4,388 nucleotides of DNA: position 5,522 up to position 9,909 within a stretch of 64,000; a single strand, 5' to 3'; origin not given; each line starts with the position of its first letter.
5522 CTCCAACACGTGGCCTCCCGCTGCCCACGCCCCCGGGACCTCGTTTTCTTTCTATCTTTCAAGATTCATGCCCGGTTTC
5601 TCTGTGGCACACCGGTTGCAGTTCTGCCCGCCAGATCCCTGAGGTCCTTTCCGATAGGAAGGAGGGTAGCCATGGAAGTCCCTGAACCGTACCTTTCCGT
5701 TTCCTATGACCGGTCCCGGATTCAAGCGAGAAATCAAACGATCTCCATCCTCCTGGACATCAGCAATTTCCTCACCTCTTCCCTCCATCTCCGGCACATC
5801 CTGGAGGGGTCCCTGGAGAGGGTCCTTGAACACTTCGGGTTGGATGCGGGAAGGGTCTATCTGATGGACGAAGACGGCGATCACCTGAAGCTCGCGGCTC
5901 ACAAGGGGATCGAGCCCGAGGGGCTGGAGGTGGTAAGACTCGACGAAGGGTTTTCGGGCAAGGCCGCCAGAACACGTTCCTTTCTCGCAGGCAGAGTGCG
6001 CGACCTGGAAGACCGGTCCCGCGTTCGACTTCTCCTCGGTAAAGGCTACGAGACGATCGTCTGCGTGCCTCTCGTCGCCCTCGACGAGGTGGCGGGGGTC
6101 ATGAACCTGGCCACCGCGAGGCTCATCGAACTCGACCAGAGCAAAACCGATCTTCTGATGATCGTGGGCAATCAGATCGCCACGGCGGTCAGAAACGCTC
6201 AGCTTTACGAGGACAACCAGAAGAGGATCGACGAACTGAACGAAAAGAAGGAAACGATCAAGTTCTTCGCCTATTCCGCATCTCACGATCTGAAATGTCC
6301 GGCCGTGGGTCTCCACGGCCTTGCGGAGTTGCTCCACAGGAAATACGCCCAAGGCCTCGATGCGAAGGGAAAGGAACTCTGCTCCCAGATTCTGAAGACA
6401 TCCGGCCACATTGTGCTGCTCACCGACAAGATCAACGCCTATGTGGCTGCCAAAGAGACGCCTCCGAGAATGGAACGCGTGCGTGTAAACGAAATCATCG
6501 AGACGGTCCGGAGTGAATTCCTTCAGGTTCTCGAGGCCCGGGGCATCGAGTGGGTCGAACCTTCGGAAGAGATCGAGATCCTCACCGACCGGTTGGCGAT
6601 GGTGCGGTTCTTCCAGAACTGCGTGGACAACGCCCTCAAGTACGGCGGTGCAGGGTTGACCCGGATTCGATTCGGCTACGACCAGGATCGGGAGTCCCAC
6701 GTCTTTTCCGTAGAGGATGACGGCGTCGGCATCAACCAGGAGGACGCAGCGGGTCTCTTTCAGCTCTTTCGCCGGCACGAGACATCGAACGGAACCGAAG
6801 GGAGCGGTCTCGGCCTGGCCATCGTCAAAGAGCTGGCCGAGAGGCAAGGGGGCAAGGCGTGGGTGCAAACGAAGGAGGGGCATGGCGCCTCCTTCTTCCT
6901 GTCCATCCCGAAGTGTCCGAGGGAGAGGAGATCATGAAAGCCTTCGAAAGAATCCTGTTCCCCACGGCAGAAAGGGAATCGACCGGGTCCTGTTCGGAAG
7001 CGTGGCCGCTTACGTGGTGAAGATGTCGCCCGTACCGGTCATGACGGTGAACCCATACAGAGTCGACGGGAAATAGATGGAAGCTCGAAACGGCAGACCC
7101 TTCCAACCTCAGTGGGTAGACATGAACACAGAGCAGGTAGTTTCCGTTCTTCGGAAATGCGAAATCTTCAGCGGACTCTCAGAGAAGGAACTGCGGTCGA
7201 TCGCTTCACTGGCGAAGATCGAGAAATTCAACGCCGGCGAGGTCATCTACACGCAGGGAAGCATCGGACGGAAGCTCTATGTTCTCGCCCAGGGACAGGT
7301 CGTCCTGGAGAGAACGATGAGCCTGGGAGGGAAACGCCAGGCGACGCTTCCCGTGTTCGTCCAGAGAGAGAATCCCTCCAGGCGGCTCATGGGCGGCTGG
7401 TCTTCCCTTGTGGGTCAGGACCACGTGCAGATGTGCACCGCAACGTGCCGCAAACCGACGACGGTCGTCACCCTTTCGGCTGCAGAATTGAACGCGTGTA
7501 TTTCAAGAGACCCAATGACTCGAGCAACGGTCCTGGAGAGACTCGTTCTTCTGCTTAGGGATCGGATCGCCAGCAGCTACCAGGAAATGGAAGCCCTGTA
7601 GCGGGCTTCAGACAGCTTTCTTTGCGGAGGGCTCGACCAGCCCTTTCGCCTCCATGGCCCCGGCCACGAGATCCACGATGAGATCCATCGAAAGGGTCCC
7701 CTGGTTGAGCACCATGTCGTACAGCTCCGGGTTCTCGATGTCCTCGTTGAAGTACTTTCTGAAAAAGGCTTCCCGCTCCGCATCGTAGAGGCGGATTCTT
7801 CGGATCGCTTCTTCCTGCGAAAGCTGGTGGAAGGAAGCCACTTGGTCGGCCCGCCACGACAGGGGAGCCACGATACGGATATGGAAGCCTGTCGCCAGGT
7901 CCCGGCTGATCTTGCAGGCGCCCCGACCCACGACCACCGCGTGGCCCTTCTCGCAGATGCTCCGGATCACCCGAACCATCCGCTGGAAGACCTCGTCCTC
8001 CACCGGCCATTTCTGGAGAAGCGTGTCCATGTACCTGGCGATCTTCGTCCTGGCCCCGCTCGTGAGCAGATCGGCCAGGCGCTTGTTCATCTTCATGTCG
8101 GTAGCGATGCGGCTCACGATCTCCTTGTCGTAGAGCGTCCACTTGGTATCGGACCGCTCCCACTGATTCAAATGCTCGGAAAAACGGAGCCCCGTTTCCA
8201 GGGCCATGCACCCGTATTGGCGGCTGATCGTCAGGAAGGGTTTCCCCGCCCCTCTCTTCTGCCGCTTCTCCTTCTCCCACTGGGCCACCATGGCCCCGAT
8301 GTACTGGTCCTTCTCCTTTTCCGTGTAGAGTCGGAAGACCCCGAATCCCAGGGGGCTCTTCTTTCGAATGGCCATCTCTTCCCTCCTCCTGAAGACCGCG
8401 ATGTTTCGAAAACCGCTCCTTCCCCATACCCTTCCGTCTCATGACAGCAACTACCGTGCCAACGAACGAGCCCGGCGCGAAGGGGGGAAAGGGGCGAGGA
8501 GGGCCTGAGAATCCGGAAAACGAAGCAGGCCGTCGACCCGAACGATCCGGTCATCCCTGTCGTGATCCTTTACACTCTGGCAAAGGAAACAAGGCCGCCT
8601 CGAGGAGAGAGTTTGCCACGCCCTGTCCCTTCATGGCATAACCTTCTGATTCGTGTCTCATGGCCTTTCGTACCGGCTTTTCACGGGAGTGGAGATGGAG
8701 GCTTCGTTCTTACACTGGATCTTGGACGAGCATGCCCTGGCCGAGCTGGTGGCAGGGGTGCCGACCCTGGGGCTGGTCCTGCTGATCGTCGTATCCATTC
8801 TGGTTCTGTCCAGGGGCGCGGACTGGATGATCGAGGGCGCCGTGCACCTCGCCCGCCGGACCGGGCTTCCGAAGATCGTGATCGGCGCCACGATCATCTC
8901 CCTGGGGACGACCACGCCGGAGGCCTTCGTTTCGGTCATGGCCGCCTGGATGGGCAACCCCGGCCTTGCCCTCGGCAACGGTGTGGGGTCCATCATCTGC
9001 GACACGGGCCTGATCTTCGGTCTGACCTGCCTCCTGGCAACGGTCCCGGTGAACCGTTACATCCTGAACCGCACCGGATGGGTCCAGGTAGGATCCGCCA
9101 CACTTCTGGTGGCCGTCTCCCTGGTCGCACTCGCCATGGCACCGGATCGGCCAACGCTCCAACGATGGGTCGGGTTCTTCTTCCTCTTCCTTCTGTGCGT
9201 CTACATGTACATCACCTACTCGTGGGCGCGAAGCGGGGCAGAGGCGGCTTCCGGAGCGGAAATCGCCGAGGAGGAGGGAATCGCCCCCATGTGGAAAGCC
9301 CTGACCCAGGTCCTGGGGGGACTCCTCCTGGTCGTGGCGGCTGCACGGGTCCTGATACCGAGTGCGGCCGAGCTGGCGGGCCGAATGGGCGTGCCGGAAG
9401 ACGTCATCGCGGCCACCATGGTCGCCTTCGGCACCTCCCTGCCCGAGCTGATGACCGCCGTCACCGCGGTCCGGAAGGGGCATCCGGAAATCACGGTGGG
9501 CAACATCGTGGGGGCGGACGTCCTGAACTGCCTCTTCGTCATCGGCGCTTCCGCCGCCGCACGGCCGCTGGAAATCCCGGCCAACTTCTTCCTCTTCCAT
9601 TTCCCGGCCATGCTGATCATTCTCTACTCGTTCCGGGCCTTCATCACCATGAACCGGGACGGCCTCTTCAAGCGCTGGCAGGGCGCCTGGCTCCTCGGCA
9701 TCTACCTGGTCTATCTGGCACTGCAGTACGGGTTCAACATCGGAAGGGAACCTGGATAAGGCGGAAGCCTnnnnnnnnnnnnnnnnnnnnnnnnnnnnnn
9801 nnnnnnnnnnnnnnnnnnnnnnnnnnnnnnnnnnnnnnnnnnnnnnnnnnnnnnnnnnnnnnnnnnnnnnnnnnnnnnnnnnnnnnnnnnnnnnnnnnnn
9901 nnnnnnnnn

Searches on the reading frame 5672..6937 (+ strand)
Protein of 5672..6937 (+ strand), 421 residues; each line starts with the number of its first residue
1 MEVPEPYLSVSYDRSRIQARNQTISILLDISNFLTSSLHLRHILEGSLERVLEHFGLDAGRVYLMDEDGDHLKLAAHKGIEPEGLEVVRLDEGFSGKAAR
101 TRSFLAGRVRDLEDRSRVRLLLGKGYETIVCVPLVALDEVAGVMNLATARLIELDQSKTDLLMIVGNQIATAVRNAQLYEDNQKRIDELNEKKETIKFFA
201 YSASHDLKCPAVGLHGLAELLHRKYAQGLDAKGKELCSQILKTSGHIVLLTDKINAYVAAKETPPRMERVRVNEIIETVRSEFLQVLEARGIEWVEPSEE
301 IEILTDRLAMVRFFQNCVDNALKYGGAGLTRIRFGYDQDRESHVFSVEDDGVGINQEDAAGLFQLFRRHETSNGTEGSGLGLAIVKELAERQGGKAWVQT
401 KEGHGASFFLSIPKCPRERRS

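Call 5: search_protein_families(library=pfam, proteins=[window:5672-6937:+], max_evalue=0.01)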
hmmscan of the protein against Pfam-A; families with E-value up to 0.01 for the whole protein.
window:5672-6937:+ (421 aa): 8 families
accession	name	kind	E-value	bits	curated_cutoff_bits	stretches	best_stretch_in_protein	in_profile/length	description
PF02518.31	HATPase_c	-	8.9e-24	84.5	26.4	1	306-414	2-109/111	Histidine kinase-, DNA gyrase B-, and HSP90-like ATPase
PF13492.12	GAF_3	-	1.7e-15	58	27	1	41-175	3-129/129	GAF domain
PF13185.12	GAF_2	-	2.3e-15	57.5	28.6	1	39-173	3-135/136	GAF domain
PF01590.32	GAF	-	9.7e-08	33.1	22.4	1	40-173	2-133/133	GAF domain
PF13589.12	HATPase_c_3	-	0.0012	19.3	25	1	318-382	11-79/137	Histidine kinase-, DNA gyrase B-, and HSP90-like ATPase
PF14501.12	HATPase_c_5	-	0.0015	18.9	22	0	308-403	4-93/102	GHKL domain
PF13581.12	HATPase_c_2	-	0.002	18.6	27.4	1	320-390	42-110/127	Histidine kinase-like ATPase domain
PF00512.31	HisKA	-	0.0033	17.9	26.9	1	199-256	5-59/66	His Kinase A (phospho-acceptor) domain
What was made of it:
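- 5672..7601 (+): P3 operon: GAF histidine kinase (5672-6937), universal-stress-protein remnant (6934-7076, about 10 N-terminal codons joined out of frame to about 37 C-terminal codons), and cNMP-binding protein (7077-7601). Pfam (call 5).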

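Call 37: search_protein_families(library=ncbifam, proteins=[window:5672-6937:+], max_evalue=0.001)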
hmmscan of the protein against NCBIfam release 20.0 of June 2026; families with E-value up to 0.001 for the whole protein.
window:5672-6937:+ (421 aa): 75 families (the best 25 are shown)
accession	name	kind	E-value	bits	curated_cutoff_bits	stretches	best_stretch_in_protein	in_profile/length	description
NF047465.1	hybrid_HK_LvrA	exception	1.6e-30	105.8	1200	1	179-414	583-818/819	hybrid histidine kinase/response regulator LvrA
TIGR02966.1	phoR_proteo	equivalog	7.8e-28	97.4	334.2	1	197-410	115-331/333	phosphate regulon sensor histidine kinase PhoR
NF046044.1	PnpS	equivalog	1.2e-26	93.7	400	1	199-413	173-390/390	two-component system histidine kinase PnpS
NF007004.0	PRK09467.1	equivalog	1.6e-23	83.3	415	1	264-413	291-435/440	two-component system sensor histidine kinase EnvZ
NF041832.1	near_NosP_CTERM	subfamily_domain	3e-23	82.5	400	1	263-417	74-228/370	NahK/ErcS family hybrid sensor histidine kinase/response regulator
NF008312.0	PRK11100.1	equivalog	2.6e-22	79.3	356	1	191-413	251-473/477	two-component system sensor histidine kinase CreC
NF041947.1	LuxQ_Vibrio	equivalog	8.8e-22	76.8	1200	1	159-413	438-695/843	quorum-sensing autoinducer 2 sensor kinase/phosphatase LuxQ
TIGR02956.1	TMAO_torS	equivalog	3.2e-21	75.2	676.5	1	199-414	467-682/967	TMAO reductase system sensor histidine kinase/response regulator TorS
NF033092.0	HK_WalK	equivalog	4.6e-21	75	725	1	199-413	375-593/594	cell wall metabolism sensor histidine kinase WalK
NF047874.1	MASE3_PAS_HK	subfamily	6.3e-21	74.8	560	1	154-414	360-625/655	MASE3 domain-containing sensor histidine kinase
NF007793.0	PRK10490.1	equivalog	6.7e-21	74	1123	1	131-414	599-882/895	two-component system sensor histidine kinase KdpD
NF045595.1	HK_scytonemin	equivalog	1.3e-19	70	865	1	183-413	402-634/637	scytonemin biosynthesis sensor histidine kinase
NF040691.1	MtrAB_MtrB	equivalog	1.4e-19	70.5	450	1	180-417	255-495/507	MtrAB system histidine kinase MtrB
NF041735.1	hist_kin_RppB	equivalog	2.9e-19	69.2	400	1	196-413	216-438/438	two-component system sensor histidine kinase RppB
NF053855.1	HisKinPhoRBctds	equivalog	1.3e-18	66.8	500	1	198-414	363-583/583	two-component system sensor histidine kinase PhoR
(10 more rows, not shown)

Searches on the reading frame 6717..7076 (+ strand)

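Call 5: search_protein_families(library=pfam, proteins=[window:6717-7076:+], max_evalue=0.01)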
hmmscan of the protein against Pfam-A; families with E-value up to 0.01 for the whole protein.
window:6717-7076:+ (119 aa): 1 family
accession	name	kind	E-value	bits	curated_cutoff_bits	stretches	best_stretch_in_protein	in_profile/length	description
PF00582.32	Usp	-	3.2e-06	28.2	24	1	83-111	112-140/141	Universal stress protein family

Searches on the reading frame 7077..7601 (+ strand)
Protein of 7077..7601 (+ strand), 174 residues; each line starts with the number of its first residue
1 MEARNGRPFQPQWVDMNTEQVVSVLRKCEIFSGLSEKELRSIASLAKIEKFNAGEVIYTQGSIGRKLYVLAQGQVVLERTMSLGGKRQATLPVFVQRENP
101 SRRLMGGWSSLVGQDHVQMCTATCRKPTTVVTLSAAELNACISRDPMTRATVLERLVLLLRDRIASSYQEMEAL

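Call 5: search_protein_families(library=pfam, proteins=[window:7077-7601:+], max_evalue=0.01)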
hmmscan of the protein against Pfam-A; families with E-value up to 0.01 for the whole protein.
window:7077-7601:+ (174 aa): 1 family
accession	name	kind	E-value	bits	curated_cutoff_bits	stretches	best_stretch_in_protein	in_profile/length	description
PF00027.35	cNMP_binding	-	1.9e-08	34.6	27.5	1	49-145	2-89/89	Cyclic nucleotide-binding domain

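Call 37: search_protein_families(library=ncbifam, proteins=[window:7077-7601:+], max_evalue=0.001)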
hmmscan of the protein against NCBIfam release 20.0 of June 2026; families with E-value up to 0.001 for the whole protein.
window:7077-7601:+ (174 aa): 3 families
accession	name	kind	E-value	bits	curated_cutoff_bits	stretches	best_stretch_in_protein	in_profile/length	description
NF041163.2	encap_f2b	equivalog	1.5e-07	30.9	400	1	21-153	69-194/450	family 2B encapsulin nanocompartment shell protein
NF006901.0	PRK09392.1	equivalog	0.00013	21.3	211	1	23-157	7-131/236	transcriptional activator FtrB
NF050815.1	TransActFtrBCaul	equivalog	0.00025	20.4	300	1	24-146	10-122/251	transcriptional activator FtrB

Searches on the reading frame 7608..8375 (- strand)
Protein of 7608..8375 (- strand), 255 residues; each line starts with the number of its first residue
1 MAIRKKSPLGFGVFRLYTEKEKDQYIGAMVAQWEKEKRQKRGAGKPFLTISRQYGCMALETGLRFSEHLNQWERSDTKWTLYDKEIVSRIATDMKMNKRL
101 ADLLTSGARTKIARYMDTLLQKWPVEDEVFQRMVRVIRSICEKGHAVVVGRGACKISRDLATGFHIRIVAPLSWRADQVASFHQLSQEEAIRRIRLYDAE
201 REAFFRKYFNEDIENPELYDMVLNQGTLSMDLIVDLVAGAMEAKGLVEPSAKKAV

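Call 5: search_protein_families(library=pfam, proteins=[window:7608-8375:-], max_evalue=0.01)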
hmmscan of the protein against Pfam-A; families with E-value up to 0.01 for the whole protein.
window:7608-8375:- (255 aa): 1 family
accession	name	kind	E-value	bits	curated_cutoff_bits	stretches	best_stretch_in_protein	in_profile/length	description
PF13189.12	Cytidylate_kin2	-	1.1e-30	107.5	28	1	48-225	2-174/176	Cytidylate kinase-like family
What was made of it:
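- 7608..8375 (-): Cytidylate_kin2-family protein, 255 aa, the target of P4. Pfam PF13189, E = 1e-30 (call 5).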

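Call 37: search_protein_families(library=ncbifam, proteins=[window:7608-8375:-], max_evalue=0.001)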
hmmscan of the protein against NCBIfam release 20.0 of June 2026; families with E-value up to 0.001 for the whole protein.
window:7608-8375:- (255 aa): 1 family
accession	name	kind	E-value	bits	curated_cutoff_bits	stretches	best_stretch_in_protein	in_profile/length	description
TIGR02173.1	cyt_kin_arch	equivalog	3.5e-08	33.6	102.1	1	104-241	29-168/169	(d)CMP kinase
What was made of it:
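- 7608..8375 (-): It scores below the NCBIfam (d)CMP kinase cut-off (call 37).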

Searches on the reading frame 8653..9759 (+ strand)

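Call 5: search_protein_families(library=pfam, proteins=[window:8653-9759:+], max_evalue=0.01)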
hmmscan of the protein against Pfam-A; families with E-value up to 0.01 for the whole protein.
window:8653-9759:+ (368 aa): 1 family
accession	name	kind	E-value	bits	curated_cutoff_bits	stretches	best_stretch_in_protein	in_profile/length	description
PF01699.29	Na_Ca_ex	-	8.5e-61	204.8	24.9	2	218-359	4-150/151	Sodium/calcium exchanger protein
